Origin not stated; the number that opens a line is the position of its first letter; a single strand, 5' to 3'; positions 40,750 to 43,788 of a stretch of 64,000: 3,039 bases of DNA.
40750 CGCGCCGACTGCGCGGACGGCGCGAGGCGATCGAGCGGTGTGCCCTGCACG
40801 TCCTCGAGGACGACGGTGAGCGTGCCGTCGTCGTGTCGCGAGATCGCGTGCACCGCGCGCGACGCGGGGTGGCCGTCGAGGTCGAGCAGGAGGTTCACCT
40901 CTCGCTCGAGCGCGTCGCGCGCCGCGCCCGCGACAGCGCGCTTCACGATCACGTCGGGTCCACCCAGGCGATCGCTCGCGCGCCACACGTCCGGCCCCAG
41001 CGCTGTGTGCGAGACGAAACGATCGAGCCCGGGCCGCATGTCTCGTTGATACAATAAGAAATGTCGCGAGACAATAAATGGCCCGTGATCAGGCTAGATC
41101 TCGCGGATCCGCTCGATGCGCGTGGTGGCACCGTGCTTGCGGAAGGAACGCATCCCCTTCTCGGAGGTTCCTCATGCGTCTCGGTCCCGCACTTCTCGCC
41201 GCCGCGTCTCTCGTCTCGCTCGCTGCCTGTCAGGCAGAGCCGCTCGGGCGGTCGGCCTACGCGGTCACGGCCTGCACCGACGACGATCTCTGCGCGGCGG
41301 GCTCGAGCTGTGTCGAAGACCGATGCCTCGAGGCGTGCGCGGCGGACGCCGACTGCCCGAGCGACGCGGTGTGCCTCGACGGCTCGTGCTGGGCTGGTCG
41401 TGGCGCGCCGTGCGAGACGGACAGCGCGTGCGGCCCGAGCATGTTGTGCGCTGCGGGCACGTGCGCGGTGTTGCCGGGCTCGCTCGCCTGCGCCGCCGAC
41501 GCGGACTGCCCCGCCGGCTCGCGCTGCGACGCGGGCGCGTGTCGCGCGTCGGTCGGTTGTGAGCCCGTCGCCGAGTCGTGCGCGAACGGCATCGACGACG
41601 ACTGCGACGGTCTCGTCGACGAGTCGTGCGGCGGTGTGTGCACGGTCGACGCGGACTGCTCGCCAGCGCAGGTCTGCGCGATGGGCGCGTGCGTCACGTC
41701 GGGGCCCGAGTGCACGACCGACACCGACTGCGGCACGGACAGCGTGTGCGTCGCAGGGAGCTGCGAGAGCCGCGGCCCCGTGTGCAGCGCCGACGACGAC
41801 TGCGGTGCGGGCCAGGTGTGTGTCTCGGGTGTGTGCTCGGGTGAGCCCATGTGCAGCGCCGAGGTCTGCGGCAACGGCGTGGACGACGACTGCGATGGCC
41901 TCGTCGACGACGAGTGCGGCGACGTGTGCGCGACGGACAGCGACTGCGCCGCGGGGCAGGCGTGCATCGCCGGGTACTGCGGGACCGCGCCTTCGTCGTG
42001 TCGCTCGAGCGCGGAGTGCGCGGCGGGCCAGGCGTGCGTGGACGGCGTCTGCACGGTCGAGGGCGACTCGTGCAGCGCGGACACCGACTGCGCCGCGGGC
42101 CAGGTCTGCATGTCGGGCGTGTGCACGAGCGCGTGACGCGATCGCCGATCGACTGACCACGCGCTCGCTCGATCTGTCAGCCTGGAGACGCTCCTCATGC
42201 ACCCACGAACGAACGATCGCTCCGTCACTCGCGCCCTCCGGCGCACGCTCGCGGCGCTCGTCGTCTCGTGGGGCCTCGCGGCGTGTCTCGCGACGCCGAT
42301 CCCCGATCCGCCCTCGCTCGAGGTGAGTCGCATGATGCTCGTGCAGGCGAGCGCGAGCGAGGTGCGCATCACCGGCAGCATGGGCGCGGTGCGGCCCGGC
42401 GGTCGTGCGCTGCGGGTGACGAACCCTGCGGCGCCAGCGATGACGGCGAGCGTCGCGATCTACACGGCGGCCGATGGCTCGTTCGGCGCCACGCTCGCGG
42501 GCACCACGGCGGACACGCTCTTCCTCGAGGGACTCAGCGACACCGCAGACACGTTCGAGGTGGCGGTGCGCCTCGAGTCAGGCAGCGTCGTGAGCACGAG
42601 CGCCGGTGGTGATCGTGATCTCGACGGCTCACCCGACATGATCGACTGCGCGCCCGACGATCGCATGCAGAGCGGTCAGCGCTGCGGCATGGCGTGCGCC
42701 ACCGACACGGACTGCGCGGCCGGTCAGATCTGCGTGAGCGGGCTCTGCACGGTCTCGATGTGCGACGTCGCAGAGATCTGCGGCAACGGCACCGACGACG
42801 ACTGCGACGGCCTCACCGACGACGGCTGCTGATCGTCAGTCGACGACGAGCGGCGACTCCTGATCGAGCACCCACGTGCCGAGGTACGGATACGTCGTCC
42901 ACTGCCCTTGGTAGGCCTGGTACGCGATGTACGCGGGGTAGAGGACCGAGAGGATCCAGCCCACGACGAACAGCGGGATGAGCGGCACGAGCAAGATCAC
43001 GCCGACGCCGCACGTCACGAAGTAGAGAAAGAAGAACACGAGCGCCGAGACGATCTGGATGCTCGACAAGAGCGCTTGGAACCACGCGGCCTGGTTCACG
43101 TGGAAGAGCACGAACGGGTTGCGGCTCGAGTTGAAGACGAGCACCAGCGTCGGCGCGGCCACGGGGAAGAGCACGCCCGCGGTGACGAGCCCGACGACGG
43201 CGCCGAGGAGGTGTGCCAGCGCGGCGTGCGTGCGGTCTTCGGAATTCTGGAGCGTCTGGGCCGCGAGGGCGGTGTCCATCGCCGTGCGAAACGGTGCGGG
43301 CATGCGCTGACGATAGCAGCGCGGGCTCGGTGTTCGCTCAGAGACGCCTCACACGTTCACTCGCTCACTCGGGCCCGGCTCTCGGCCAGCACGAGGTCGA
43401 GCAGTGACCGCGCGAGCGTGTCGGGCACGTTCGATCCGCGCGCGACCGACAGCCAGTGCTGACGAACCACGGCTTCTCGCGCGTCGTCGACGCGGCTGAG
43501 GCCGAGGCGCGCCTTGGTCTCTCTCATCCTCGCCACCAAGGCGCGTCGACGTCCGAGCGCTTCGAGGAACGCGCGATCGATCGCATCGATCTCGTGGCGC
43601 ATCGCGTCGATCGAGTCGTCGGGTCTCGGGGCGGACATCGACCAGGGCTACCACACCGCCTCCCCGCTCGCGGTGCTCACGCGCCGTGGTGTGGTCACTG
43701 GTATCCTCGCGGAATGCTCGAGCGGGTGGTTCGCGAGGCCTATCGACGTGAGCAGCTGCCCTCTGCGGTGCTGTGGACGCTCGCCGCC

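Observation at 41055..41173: Canonical sigma54 promoter plus AT-rich direct-repeat tract between a giant sigma54 activator and a Cys-rich lipoprotein gene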

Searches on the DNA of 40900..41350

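Call 65: search_rna_families(source=window, start=40900, end=41350, threshold=evalue, max_evalue=1)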
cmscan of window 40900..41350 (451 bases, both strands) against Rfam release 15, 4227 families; matches with E-value up to 1: 0.
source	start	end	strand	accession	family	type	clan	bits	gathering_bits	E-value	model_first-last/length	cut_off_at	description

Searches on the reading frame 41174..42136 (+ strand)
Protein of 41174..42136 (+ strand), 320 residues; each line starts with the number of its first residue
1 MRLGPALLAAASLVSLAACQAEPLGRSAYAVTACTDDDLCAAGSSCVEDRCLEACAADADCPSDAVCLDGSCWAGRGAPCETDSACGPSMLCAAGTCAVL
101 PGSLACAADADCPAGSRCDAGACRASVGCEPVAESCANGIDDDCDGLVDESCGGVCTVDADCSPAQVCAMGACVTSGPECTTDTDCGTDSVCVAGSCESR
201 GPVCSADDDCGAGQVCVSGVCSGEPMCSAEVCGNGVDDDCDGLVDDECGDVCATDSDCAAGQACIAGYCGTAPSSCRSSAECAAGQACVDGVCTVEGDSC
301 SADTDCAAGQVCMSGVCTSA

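Call 9: search_protein_families(library=pfam, proteins=[window:41174-42136:+], max_evalue=0.01)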
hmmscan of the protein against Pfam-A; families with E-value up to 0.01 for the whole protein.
window:41174-42136:+ (320 aa): 5 families
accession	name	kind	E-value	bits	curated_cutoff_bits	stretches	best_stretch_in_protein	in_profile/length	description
PF23416.1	DUF7107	-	1.3e-23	83.5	24.6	5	179-221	1-46/48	Domain of unknown function (DUF7107)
PF04706.18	Dickkopf_N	-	2.4e-14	53.8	25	0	179-222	1-51/51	Dickkopf N-terminal cysteine-rich region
PF01683.23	EB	-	7.3e-08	32.8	24.3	0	297-318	19-40/52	EB module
PF11617.13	Cu-binding_MopE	-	3e-05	24.6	27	2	133-150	14-30/30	Putative metal-binding motif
PF21164.2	Dumpy_DPY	-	0.0044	17.4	27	0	178-197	2-21/24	Dumpy, DPY module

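Call 10: search_protein_families(library=ncbifam, proteins=[window:41174-42136:+], max_evalue=0.01)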
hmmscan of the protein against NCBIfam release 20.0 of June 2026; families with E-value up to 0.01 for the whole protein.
window:41174-42136:+ (320 aa): 1 family
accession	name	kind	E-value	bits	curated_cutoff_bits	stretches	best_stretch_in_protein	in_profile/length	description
TIGR04201.1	Myxo_Cys_RPT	repeat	2e-10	40.4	25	4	248-269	2-22/22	Cys-rich repeat-containing protein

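Call 30: find_encoding_contigs(protein=window:41174-42136:+, flank=3000, max_places=6)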
Protein window:41174-42136:+ (320 aa): 2 contigs read that carry it; 1 place shown.
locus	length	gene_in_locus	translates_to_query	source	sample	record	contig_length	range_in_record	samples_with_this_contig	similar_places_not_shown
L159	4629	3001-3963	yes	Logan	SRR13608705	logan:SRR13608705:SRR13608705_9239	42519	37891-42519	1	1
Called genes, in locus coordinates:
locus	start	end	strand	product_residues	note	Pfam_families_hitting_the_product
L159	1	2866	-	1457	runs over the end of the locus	PF00069:Pkinase, PF07714:PK_Tyr_Ser-Thr (weak), PF01590:GAF, PF13492:GAF_3, PF00158:Sigma54_activat, PF14532:Sigma54_activ_2, PF25601:AAA_lid_14, PF02954:HTH_8 (weak), +2 more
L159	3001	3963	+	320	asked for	-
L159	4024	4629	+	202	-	?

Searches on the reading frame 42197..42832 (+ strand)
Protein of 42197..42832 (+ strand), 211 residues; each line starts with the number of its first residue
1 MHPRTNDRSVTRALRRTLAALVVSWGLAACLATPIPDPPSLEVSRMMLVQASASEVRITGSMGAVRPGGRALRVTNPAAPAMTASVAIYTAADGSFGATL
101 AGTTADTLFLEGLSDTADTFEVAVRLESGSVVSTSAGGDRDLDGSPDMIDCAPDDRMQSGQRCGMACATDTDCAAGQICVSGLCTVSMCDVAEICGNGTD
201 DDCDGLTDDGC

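Call 29: search_protein_families(library=pfam, proteins=[window:42197-42832:+], max_evalue=0.001)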
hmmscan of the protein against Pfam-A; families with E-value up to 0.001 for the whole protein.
window:42197-42832:+ (211 aa): 0 families

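Call 41: find_homologous_proteins(query=window:42197-42832:+, max_evalue=0.00001)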
Query window:42197-42832:+ (211 aa): 23 proteins with E <= 0.00001 among 1060 candidates.
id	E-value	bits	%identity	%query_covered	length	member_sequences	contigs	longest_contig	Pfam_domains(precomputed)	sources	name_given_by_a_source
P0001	1.3e-130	451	100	100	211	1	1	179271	-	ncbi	-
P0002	2.7e-106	372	82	100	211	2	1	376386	-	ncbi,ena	-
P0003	3.3e-106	372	85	99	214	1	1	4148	-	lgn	-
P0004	2.2e-89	317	74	90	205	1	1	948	-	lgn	-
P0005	5.7e-67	243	58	100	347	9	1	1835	PF23416.2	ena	-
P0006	4.2e-54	201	55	88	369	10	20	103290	-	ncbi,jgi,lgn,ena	jgi:hypothetical protein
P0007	6.2e-48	181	51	86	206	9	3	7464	-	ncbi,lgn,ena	-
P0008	9.2e-47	177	38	100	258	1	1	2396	PF11617.14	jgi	jgi:hypothetical protein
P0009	1.8e-46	177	37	92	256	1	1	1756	-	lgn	-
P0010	1.0e-45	174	50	83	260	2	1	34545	PF11617.14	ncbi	-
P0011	1.4e-45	174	49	87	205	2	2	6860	-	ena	-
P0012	2.3e-45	173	45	88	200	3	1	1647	-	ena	-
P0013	6.8e-45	171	49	87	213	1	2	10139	-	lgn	-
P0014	4.2e-42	162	47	75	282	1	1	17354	PF11617.14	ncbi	-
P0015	1.3e-40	157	47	97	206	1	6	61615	-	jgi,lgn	jgi:hypothetical protein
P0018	1.2e-33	135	44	85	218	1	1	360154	-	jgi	jgi:Cys-rich repeat protein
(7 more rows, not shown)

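Call 42: find_encoding_contigs(protein=P0003, flank=4000, max_places=2)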
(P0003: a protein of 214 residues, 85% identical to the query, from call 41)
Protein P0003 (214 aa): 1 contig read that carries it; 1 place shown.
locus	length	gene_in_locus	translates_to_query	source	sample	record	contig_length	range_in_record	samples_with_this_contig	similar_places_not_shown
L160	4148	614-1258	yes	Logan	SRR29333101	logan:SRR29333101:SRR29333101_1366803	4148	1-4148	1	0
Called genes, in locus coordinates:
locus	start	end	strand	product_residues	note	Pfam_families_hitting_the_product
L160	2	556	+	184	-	?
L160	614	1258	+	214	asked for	-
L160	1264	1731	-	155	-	PF09685:MamF_MmsF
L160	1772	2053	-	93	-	PF01817:CM_2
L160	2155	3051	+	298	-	-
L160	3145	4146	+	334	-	?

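Call 43: find_encoding_contigs(protein=P0006, flank=7000, max_places=3)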
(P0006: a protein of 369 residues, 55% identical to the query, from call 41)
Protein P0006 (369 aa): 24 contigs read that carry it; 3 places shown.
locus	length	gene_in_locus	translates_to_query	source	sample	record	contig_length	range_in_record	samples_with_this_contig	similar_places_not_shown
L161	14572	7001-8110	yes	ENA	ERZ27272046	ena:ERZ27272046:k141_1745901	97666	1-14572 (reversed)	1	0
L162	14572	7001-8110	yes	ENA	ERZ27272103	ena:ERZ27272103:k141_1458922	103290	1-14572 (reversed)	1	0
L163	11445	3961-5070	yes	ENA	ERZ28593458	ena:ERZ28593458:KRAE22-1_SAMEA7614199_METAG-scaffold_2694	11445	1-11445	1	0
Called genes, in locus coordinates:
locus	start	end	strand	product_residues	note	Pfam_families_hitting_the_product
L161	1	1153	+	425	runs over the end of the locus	PF07958:DUF1688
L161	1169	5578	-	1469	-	PF00069:Pkinase, PF07728:AAA_5 (faint), PF13424:TPR_12 (weak), PF01590:GAF, PF00158:Sigma54_activat, PF14532:Sigma54_activ_2, PF25601:AAA_lid_14, PF02954:HTH_8 (weak)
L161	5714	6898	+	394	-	PF04706:Dickkopf_N (faint), PF23416:DUF7107 (faint), PF11617:Cu-binding_MopE (faint)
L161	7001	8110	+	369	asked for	-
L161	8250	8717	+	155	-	PF09685:MamF_MmsF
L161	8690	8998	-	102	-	PF01817:CM_2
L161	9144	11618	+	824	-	PF01136:Peptidase_U32, PF12392:DUF3656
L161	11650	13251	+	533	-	PF01943:Polysacc_synt, PF13440:Polysacc_synt_3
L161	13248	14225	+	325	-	-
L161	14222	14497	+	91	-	-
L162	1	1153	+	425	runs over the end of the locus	PF07958:DUF1688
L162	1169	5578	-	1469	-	PF00069:Pkinase, PF07728:AAA_5 (faint), PF13424:TPR_12 (weak), PF01590:GAF, PF00158:Sigma54_activat, PF14532:Sigma54_activ_2, PF25601:AAA_lid_14, PF02954:HTH_8 (weak)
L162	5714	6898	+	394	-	PF04706:Dickkopf_N (faint), PF23416:DUF7107 (faint), PF11617:Cu-binding_MopE (faint)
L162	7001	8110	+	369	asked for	-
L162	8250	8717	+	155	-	PF09685:MamF_MmsF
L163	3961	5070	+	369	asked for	-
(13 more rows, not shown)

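Call 44: find_encoding_contigs(protein=P0010, flank=7000, max_places=2)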
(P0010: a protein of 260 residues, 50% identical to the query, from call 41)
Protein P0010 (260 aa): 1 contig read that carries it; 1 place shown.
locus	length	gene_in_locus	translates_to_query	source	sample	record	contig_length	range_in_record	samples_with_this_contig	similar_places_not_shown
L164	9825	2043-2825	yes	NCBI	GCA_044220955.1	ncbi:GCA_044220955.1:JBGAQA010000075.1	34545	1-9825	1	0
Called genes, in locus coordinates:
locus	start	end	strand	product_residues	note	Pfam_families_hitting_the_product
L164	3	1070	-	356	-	?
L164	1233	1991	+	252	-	-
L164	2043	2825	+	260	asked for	PF11617:Cu-binding_MopE (faint)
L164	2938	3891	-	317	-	PF02653:BPD_transp_2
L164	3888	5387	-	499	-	PF00005:ABC_tran, PF13304:AAA_21 (faint), PF00005:ABC_tran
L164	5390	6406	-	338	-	PF00532:Peripla_BP_1, PF13407:Peripla_BP_4, PF13377:Peripla_BP_3 (weak)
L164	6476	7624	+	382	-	PF13173:AAA_14, PF13635:DUF4143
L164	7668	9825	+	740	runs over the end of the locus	PF02952:Fucose_iso_C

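Call 45: find_encoding_contigs(protein=P0015, flank=7000, max_places=2)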
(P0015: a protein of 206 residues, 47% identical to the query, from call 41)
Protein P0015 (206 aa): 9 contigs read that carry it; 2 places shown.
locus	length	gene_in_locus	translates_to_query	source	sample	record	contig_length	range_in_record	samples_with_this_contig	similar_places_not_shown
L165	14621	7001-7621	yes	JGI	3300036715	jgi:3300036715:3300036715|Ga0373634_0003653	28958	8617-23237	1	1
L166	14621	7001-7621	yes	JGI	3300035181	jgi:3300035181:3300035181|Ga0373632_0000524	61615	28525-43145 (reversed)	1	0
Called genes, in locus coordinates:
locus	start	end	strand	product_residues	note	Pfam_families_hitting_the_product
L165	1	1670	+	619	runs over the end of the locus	PF01839:FG-GAP (faint), PF13517:FG-GAP_3, PF07593:UnbV_ASPIC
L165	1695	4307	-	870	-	PF01590:GAF, PF00158:Sigma54_activat, PF14532:Sigma54_activ_2, PF07728:AAA_5, PF25601:AAA_lid_14, PF02954:HTH_8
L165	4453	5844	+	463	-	-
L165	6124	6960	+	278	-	-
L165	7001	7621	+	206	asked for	-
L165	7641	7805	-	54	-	-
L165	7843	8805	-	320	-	PF04542:Sigma70_r2 (weak)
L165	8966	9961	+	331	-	-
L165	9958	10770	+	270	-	-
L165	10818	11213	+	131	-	PF03965:Penicillinase_R, PF12802:MarR_2 (weak)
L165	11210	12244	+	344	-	PF05569:Peptidase_M56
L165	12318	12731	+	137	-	-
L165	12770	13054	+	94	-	-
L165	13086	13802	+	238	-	PF21997:DUF6928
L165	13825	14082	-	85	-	-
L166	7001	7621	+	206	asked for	-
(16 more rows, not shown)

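Call 51: find_encoding_contigs(protein=P0018, flank=7000, max_places=1)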
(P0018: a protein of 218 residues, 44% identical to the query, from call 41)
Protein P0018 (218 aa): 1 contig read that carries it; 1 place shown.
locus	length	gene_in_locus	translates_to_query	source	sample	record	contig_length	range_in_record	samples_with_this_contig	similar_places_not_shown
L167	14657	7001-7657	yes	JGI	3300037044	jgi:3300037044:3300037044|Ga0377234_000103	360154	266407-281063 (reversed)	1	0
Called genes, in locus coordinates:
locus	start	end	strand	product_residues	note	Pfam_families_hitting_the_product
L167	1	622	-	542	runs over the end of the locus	PF01510:Amidase_2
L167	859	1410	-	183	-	PF10604:Polyketide_cyc2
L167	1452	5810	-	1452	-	PF00069:Pkinase, PF01590:GAF, PF13185:GAF_2, PF13492:GAF_3, PF00158:Sigma54_activat, PF07728:AAA_5, PF14532:Sigma54_activ_2, PF25601:AAA_lid_14, +2 more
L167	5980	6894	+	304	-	-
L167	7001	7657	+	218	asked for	-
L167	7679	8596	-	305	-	PF00378:ECH_1, PF16113:ECH_2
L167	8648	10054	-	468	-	-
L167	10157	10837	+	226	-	-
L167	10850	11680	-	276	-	PF00126:HTH_1, PF03466:LysR_substrate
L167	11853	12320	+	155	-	PF14079:DUF4260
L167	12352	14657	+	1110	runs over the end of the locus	-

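Call 52: find_encoding_contigs(protein=P0014, flank=7000, max_places=1)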
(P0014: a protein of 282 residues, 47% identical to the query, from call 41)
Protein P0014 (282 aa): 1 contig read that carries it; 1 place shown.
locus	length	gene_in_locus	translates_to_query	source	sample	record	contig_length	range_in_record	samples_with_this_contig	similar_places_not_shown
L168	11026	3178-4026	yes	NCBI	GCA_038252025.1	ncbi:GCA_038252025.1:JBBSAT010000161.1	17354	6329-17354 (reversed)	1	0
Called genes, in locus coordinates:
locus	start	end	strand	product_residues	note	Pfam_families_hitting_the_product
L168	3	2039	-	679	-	?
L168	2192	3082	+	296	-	-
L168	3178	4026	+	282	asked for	PF11617:Cu-binding_MopE (faint)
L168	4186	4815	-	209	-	-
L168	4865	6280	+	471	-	PF00070:Pyr_redox (weak), PF00890:FAD_binding_2, PF01134:GIDA, PF01266:DAO, PF01494:FAD_binding_3 (weak), PF07992:Pyr_redox_2 (weak), PF13450:NAD_binding_8 (weak)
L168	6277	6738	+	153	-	-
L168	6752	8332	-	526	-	PF00171:Aldedh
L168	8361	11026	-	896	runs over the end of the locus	PF22422:MGH1-like_GH (weak)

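Call 53: find_encoding_contigs(protein=P0007, flank=7000, max_places=2)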
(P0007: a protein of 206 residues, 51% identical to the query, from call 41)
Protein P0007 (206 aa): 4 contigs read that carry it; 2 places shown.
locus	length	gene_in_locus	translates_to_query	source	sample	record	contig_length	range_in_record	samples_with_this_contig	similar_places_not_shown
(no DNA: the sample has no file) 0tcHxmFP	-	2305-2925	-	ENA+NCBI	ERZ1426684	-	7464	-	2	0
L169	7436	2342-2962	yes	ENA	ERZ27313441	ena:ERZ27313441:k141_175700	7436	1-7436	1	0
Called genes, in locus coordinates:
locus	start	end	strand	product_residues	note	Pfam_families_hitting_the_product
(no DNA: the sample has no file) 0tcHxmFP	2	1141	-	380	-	?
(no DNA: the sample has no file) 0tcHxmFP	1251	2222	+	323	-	-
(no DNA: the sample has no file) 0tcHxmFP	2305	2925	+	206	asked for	-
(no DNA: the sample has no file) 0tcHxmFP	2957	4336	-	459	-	PF01483:P_proprotein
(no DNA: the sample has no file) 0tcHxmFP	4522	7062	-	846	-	PF05762:VWA_CoxE, PF00092:VWA, PF13519:VWA_2, PF13768:VWA_3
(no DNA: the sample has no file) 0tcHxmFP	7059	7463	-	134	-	?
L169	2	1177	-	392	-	?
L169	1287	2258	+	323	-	-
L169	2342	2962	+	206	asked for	-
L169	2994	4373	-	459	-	PF01483:P_proprotein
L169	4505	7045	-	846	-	PF05762:VWA_CoxE, PF00092:VWA, PF13519:VWA_2, PF13768:VWA_3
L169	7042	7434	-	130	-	?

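Call 54: find_encoding_contigs(protein=P0013, flank=7000, max_places=2)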
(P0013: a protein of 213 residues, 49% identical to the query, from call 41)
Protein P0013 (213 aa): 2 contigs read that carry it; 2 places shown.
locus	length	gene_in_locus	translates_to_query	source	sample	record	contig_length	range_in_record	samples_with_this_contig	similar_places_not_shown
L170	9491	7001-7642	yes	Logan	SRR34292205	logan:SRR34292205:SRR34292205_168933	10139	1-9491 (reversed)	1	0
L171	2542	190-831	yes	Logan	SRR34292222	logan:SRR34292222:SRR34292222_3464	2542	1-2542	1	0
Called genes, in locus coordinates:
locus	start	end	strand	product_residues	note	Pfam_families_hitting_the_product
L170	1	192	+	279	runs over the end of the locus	?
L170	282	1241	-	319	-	-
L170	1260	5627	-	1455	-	PF00069:Pkinase, PF13424:TPR_12, PF01590:GAF, PF13185:GAF_2, PF13492:GAF_3, PF00158:Sigma54_activat, PF14532:Sigma54_activ_2, PF25601:AAA_lid_14, +3 more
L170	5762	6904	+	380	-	-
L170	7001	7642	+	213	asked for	-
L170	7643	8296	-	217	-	PF13527:Acetyltransf_9 (faint), PF00583:Acetyltransf_1, PF13673:Acetyltransf_10 (weak), PF13508:Acetyltransf_7, PF08445:FR47 (weak)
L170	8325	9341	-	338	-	PF03706:LPG_synthase_TM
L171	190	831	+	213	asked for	-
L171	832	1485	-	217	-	PF13527:Acetyltransf_9 (faint), PF00583:Acetyltransf_1, PF13673:Acetyltransf_10 (weak), PF13508:Acetyltransf_7, PF08445:FR47 (weak)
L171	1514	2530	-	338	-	PF03706:LPG_synthase_TM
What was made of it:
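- The three-gene module is conserved while flanking genes differ (calls 43-45, 51-54).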

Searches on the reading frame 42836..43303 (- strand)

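Call 72: search_protein_families(library=pfam, proteins=[window:42836-43303:-], max_evalue=0.001)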
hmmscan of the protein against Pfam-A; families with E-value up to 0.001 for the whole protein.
window:42836-43303:- (155 aa): 1 family
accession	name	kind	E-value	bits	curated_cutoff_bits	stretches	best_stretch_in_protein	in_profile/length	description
PF09685.15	DUF4870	-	1.1e-08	35.5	25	1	23-141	1-103/107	Domain of unknown function (DUF4870)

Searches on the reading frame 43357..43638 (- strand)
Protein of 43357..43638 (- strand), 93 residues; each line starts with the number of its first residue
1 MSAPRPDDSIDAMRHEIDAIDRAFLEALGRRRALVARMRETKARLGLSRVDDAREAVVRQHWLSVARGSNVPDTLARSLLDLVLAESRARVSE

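Call 72: search_protein_families(library=pfam, proteins=[window:43357-43638:-], max_evalue=0.001)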
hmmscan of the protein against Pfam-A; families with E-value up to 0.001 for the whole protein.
window:43357-43638:- (93 aa): 1 family
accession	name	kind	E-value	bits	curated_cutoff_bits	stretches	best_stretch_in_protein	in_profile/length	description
PF01817.26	CM_2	-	3.8e-12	46.7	27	1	13-89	1-77/80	Chorismate mutase type II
